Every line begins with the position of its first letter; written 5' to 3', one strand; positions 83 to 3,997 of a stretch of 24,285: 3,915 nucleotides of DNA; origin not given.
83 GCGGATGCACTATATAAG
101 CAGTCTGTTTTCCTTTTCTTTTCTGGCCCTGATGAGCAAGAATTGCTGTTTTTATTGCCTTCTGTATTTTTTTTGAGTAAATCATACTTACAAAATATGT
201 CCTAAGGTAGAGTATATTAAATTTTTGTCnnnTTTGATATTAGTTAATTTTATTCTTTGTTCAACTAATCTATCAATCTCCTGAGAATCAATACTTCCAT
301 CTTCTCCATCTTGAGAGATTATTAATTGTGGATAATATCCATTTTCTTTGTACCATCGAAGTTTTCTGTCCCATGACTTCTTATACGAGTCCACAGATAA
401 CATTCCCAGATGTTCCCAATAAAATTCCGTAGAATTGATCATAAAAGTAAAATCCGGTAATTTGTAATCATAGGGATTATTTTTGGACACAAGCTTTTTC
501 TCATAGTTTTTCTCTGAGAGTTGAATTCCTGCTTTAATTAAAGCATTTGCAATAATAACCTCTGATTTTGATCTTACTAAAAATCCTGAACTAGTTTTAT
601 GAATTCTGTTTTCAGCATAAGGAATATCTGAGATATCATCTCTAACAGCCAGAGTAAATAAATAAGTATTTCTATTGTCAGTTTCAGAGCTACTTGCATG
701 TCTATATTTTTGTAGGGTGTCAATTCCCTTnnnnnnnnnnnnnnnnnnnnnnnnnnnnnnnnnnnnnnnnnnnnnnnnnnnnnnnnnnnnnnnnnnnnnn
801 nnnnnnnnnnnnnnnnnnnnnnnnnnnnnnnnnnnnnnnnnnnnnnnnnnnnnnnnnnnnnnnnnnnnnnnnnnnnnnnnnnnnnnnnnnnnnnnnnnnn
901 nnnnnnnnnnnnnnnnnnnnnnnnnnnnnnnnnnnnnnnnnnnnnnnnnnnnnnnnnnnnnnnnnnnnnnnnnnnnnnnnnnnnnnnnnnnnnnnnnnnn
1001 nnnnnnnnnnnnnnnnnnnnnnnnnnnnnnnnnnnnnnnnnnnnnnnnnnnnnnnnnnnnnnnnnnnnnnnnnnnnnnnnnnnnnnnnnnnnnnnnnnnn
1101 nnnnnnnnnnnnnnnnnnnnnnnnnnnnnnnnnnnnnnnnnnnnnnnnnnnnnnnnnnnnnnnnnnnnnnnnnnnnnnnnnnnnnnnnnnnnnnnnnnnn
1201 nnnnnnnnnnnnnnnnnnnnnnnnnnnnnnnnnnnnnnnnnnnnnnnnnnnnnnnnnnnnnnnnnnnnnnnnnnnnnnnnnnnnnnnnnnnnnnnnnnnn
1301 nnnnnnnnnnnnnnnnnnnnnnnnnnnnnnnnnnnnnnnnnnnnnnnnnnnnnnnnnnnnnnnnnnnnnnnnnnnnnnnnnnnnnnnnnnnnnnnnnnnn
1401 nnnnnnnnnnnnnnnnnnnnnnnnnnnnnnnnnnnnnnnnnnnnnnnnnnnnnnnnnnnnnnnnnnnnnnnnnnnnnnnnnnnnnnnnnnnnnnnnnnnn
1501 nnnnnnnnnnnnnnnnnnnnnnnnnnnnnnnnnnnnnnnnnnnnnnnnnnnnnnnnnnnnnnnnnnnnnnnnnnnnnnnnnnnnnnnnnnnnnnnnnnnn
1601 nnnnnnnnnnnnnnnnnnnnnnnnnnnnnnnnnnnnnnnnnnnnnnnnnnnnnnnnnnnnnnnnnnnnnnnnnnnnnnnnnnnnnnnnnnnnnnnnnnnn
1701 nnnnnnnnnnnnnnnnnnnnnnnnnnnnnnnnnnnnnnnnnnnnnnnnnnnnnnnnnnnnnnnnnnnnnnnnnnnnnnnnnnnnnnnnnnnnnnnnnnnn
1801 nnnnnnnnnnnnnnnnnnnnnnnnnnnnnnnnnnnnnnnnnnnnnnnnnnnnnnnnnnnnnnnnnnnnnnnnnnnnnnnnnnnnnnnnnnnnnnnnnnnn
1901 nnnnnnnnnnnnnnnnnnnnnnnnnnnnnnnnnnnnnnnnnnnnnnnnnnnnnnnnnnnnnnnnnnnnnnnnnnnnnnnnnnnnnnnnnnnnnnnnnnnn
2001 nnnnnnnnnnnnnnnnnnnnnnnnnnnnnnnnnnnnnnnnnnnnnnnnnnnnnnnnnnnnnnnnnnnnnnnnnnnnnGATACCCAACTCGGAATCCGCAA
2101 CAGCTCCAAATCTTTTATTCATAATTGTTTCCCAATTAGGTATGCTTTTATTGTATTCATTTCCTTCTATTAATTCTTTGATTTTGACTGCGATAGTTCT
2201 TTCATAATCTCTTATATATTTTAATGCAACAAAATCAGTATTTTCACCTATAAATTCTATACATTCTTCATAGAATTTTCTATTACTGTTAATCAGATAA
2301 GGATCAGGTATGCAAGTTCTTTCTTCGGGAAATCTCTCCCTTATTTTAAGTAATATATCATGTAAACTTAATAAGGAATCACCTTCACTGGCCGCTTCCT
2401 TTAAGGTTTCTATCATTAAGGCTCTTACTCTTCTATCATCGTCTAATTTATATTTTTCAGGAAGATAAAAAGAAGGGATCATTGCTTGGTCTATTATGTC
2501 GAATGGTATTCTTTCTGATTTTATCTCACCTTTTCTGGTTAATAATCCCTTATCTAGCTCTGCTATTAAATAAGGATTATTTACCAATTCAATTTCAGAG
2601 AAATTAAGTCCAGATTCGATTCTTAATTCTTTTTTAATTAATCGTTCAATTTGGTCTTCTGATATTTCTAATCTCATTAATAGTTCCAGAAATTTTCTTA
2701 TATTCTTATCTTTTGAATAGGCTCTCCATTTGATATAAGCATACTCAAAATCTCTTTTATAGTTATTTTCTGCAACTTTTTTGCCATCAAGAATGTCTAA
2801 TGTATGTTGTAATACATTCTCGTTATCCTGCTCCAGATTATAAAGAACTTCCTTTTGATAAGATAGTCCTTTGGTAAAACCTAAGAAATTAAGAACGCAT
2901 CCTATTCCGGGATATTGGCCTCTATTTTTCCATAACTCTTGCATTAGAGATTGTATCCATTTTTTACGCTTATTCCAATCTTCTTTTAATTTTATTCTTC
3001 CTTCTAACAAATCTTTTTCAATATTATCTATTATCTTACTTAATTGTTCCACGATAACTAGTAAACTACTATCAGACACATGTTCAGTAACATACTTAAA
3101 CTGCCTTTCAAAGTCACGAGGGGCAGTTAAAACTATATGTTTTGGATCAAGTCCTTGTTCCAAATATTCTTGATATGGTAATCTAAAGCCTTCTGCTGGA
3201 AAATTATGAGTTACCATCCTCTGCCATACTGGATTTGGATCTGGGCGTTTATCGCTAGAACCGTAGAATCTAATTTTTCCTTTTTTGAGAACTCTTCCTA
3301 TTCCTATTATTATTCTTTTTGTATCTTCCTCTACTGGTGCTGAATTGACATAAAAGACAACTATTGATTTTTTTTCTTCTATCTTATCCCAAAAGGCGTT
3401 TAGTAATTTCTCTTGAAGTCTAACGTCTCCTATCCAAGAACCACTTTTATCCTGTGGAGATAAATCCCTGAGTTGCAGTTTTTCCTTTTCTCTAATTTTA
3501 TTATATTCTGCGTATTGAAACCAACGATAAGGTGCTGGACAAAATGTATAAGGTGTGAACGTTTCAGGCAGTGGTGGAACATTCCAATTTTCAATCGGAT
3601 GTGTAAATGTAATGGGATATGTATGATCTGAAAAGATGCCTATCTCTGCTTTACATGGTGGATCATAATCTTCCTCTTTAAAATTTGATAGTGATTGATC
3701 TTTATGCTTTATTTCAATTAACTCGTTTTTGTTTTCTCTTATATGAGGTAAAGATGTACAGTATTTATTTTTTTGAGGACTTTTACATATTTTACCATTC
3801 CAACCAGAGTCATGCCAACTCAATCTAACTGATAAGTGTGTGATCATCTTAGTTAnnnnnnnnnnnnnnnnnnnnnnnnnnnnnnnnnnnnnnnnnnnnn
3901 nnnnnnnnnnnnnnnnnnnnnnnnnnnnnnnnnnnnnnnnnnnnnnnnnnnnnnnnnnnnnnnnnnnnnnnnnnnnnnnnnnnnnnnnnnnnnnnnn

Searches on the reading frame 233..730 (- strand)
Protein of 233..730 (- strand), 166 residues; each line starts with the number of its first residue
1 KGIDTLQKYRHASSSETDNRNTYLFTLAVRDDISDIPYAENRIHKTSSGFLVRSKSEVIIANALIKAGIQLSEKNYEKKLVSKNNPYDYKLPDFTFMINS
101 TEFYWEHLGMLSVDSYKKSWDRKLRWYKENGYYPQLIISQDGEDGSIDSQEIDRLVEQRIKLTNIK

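Call 55: search_solved_structures(query=A4, max_evalue=10, show_alignments=2)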
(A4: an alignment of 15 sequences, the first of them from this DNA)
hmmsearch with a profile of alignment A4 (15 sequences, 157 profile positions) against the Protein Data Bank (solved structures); distinct sequences matched with E-value up to 10: 0.

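Call 56: search_protein_families(library=pfam, alignment_id=A4, max_evalue=1)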
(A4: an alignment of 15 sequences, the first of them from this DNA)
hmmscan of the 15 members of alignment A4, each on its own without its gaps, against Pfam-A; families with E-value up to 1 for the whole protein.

A. member 1, seq(166 aa): 0 families

B. families by the number of members that match (of 15 scanned): 7 families
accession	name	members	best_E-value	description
PF23830.1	DUF7200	4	0.00066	Domain of unknown function (DUF7200)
PF14811.11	TPD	2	0.061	Protein of unknown function TPD sequence-motif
PF03213.20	Pox_P35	1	0.0059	Poxvirus P35 protein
PF06480.20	FtsH_ext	1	0.012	FtsH Extracellular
PF01365.27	RYDR_ITPR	1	0.017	RIH domain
PF05626.16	DUF790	1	0.077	Protein of unknown function (DUF790)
PF17079.10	SOTI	1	0.13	Male-specific protein scotti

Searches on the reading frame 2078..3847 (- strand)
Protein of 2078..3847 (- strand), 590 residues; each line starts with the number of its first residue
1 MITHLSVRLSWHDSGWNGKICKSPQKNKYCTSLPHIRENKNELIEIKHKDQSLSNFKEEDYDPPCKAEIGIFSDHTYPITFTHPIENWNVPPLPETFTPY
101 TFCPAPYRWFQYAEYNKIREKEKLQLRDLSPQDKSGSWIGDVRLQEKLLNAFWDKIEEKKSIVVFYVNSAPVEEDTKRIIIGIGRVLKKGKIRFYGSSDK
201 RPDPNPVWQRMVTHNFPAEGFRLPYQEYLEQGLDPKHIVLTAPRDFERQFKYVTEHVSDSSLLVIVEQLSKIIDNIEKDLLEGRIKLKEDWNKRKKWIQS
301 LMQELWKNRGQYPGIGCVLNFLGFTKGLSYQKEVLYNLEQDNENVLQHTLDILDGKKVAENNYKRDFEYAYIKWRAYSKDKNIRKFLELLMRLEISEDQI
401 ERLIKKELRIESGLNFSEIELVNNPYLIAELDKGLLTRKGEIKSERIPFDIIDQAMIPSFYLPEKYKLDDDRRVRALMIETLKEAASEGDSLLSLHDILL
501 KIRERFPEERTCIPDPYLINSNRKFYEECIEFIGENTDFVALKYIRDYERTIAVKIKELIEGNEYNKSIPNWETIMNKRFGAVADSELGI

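Call 62: predict_structure(alignment_id=A3)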
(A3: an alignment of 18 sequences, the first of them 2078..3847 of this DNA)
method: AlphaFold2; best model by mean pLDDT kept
length: 590 residues; sequences in the alignment: 18
mean_pLDDT: 89.3   pTM: 0.85
mean pLDDT of the five models: 89.3, 87.4, 87.3, 85.6, 85.4
residues with pLDDT >= 90: 369; 70-90: 194; 50-70: 24; < 50: 3
segments of 3 or more residues with pLDDT < 50: 588-590
pLDDT, mean of each block of 10 residues (from residue 1): 91 90 87 84 90 80 84 91 87 92 94 89 85 87 93 94 94 87 97 90 89 95 95 93 90 93 94 95 94 94 90 94 92 90 93 95 93 94 96 94 95 95 95 90 90 87 70 95 89 92 84 90 93 87 92 85 59 74 56
secondary structure, 60 per line:
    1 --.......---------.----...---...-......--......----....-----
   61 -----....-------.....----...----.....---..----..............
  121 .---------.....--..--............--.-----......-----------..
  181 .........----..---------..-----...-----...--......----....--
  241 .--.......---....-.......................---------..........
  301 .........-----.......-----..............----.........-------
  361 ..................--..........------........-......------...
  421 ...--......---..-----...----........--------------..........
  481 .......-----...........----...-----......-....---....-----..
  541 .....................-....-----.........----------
elements in order: E3-9 H34-39 H42-47 H66-69 E77-81 E93-97 H107-110 H112-121 H142-153 E162-167 E179-189 E212-214 E220-222 H225-230 H235-238 H244-250 E254-257 H259-281 H291-309 H315-321 H327-340 H345-353 H361-378 H381-390 H397-404 H406-411 H418-423 H426-431 E442-444 H449-456 H471-487 H495-503 H516-521 H523-526 E530-533 E539-542 H543-561 H563-566 H572-580

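Call 65: fold_search(model_id=the predicted structure, library=pdb)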
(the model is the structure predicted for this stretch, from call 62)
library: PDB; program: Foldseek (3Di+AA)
matches with E <= 10: 223; with E <= 0.001: 0
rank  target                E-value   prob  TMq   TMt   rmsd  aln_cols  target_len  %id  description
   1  7tjj_C                1.5e-02  0.20  0.09  0.09  26.4       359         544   14  S. cerevisiae ORC bound to 84 bp ARS1 DNA and Cdc6 (state 1) with docked Orc6 N-terminal domain (released 2022-10-05)
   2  8zp5_C                2.2e-02  0.12  0.07  0.07  26.6       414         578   13  Cryo-EM structure of origin recognition complex (Orc5 basic patch mutations) with ARS1 DNA bound (released 2025-04-16)
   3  9bcx_D                4.0e-02  0.13  0.08  0.08  23.5       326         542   15  Cryo-EM structure of the S. cerevisiae ORC-Cdc6-Mcm2-7-DNA complex with a fully closed Mcm2-Mcm5 DNA entry gate (released 2025-01-01)
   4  7mca_C                7.8e-02  0.10  0.09  0.09  26.2       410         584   15  Structure of the S. cerevisiae origin recognition complex bound to the replication initiator Cdc6 and the ARS1 origin  (released 2021-06-02)
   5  2p5d                  9.1e-02  0.51  0.12  0.39  11.9       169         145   12  Crystal structure of MJECL36 from Methanocaldococcus jannaschii DSM 2661 (released 2007-09-18)
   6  7tji_C                1.6e-01  0.11  0.09  0.10  22.8       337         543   16  S. cerevisiae ORC bound to 84 bp ARS1 DNA and Cdc6 (state 2) with flexible Orc6 N-terminal domain (released 2022-10-05)
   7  1wmm                  4.2e-01  0.28  0.12  0.40  10.9       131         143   12  Crystal structure of PH1033 from Pyrococcus horikoshii Ot3 (released 2005-08-23)
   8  5wj5_A                4.6e-01  0.05  0.08  0.10  24.0       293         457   12  Human TRPML1 channel structure in closed conformation (released 2017-10-18)
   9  3r7k_D                5.1e-01  0.04  0.08  0.10  25.3       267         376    8  Crystal structure of a probable acyl CoA dehydrogenase from Mycobacterium abscessus ATCC 19977 / DSM 44196 (released 2011-04-13)
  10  6hje_A                9.6e-01  0.06  0.06  0.08   7.4        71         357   13  Trypanosoma cruzi proline racemase in complex with inhibitor NG-P27 (released 2018-11-07)
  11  6uwz_A                9.6e-01  0.02  0.08  0.10  28.9       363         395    9  Cryo-EM structure of Torpedo acetylcholine receptor in complex with alpha-bungarotoxin (released 2020-04-15)
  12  1r2j                  1.1e+00  0.04  0.09  0.13  24.4       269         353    8  FkbI for Biosynthesis of Methoxymalonyl Extender Unit of Fk520 Polyketide Immunosuppresant (released 2003-11-25)
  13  3eom_D                1.1e+00  0.03  0.08  0.11  25.4       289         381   11  2.4 A crystal structure of native glutaryl-coa dehydrogenase from Burkholderia pseudomallei (released 2008-10-21)
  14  2zme_C                1.1e+00  0.47  0.10  0.43   4.5        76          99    9  Integrated structural and functional model of the human ESCRT-II complex (released 2008-11-04)
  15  9efm_J                1.1e+00  0.05  0.09  0.15  25.4       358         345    9  Cryo-EM structure of COP9 signalosome precatalytic state with neddylated cullin-1 (released 2025-12-03)
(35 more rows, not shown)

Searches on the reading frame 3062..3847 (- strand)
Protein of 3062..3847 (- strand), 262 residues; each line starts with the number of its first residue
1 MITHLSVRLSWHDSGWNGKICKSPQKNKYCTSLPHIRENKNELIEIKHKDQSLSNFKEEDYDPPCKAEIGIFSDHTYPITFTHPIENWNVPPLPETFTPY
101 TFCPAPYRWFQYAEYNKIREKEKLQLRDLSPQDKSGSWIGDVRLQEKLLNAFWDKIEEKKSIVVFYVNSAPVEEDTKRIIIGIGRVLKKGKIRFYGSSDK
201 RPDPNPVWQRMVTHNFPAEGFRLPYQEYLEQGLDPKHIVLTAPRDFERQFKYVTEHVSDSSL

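Call 78: find_homologous_proteins(query=A5, max_evalue=0.001)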
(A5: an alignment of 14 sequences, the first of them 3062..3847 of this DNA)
Query A5 (14 sequences) (262 aa, profile of the alignment): 46 proteins with E <= 0.001 among 1579 candidates.
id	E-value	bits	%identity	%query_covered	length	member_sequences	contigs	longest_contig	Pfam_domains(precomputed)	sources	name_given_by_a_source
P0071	2.0e-71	259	53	88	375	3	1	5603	-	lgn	-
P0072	3.2e-71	258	62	79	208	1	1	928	-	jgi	-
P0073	6.6e-71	257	47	82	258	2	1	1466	-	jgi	jgi:hypothetical protein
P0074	2.6e-53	200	31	88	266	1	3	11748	-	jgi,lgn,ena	-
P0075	8.3e-53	198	26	99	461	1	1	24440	-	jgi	jgi:exodeoxyribonuclease V alpha subunit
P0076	6.2e-51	192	27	87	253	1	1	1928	-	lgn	-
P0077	1.1e-50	191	29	99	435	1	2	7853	-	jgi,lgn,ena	-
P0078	1.1e-48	184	26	98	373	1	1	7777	-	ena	-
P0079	4.5e-48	182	26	98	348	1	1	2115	-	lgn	-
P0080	3.7e-45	173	24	98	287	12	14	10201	-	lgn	-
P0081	2.2e-44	170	27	99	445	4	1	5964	-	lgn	-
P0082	1.4e-43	168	27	88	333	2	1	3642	-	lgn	-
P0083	2.5e-43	167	23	87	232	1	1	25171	-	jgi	jgi:exodeoxyribonuclease V alpha subunit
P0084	9.6e-43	165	25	99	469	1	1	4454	-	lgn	-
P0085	3.3e-42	163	29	72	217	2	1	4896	-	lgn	-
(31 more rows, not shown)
